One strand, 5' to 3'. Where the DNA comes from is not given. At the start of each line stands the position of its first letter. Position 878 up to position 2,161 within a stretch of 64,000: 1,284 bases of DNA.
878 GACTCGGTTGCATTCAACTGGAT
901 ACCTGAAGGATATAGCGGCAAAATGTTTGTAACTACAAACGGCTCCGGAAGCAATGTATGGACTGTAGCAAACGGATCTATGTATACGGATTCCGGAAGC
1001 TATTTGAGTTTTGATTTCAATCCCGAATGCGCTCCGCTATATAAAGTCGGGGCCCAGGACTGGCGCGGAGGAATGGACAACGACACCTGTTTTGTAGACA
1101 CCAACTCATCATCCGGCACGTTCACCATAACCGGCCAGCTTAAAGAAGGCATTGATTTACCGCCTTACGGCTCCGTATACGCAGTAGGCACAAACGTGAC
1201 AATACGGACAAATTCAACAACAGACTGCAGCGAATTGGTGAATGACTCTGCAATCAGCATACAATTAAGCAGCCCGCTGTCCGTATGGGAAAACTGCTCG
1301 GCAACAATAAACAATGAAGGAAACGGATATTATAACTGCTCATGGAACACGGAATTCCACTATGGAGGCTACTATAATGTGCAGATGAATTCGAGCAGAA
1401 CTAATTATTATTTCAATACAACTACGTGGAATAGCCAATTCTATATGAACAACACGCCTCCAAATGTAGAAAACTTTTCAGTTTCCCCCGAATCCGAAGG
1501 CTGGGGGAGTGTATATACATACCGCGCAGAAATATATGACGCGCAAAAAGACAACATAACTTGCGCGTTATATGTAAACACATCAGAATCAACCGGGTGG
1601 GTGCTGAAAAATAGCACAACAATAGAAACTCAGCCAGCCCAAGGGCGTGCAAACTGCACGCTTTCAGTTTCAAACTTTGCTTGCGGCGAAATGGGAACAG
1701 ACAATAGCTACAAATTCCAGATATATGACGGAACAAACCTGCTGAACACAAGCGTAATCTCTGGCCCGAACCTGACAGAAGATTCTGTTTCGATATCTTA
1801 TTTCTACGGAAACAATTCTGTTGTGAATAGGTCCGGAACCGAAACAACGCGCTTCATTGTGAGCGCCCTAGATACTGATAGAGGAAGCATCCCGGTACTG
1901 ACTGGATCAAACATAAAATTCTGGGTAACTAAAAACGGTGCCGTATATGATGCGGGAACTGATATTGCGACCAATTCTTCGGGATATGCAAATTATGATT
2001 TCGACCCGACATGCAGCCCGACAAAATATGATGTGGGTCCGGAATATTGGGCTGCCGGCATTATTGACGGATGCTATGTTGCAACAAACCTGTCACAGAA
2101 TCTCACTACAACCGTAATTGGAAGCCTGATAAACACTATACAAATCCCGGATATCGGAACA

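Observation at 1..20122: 20-kb co-oriented locus: two sequon-saturated giant surface proteins bracketing a cytoplasmic coiled-coil protein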

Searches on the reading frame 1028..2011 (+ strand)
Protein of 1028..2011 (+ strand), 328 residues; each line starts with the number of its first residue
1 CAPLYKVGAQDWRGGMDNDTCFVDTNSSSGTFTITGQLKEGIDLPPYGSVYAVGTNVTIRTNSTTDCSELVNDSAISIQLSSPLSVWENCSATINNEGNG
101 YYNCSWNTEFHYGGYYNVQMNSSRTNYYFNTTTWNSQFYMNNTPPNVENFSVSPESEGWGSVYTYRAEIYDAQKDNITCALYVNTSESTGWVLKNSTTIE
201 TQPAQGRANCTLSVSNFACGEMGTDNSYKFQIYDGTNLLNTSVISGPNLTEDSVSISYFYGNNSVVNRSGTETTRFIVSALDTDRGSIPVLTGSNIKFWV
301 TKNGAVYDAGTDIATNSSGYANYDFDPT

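Call 87: predict_structure(alignment_id=A3)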
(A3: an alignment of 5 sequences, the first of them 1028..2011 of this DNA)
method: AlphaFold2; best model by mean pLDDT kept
length: 328 residues; sequences in the alignment: 5
mean_pLDDT: 47.0   pTM: 0.37
mean pLDDT of the five models: 47.0, 47.0, 46.5, 42.2, 38.6
residues with pLDDT >= 90: 0; 70-90: 47; 50-70: 71; < 50: 210
segments of 3 or more residues with pLDDT < 50: 1-145, 249-273, 279-294, 296-302, 304-312
pLDDT, mean of each block of 10 residues (from residue 1): 22 26 31 38 39 40 33 37 40 42 37 23 23 23 52 58 73 71 77 81 62 70 68 65 58 38 37 48 42 48 46 49 51
secondary structure, 60 per line:
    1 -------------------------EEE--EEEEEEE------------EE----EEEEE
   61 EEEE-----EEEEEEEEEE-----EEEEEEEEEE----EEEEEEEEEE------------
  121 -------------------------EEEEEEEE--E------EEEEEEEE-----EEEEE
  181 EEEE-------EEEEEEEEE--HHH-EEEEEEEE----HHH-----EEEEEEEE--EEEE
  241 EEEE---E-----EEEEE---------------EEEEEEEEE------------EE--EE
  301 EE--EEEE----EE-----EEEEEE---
elements in order: E26-28 E31-37 E56-64 E70-79 E85-94 E99-108 E146-153 E163-170 E176-184 E192-200 E207-214 E227-234 E237-244 E254-258 E274-282 E299-302 E305-308 E320-325
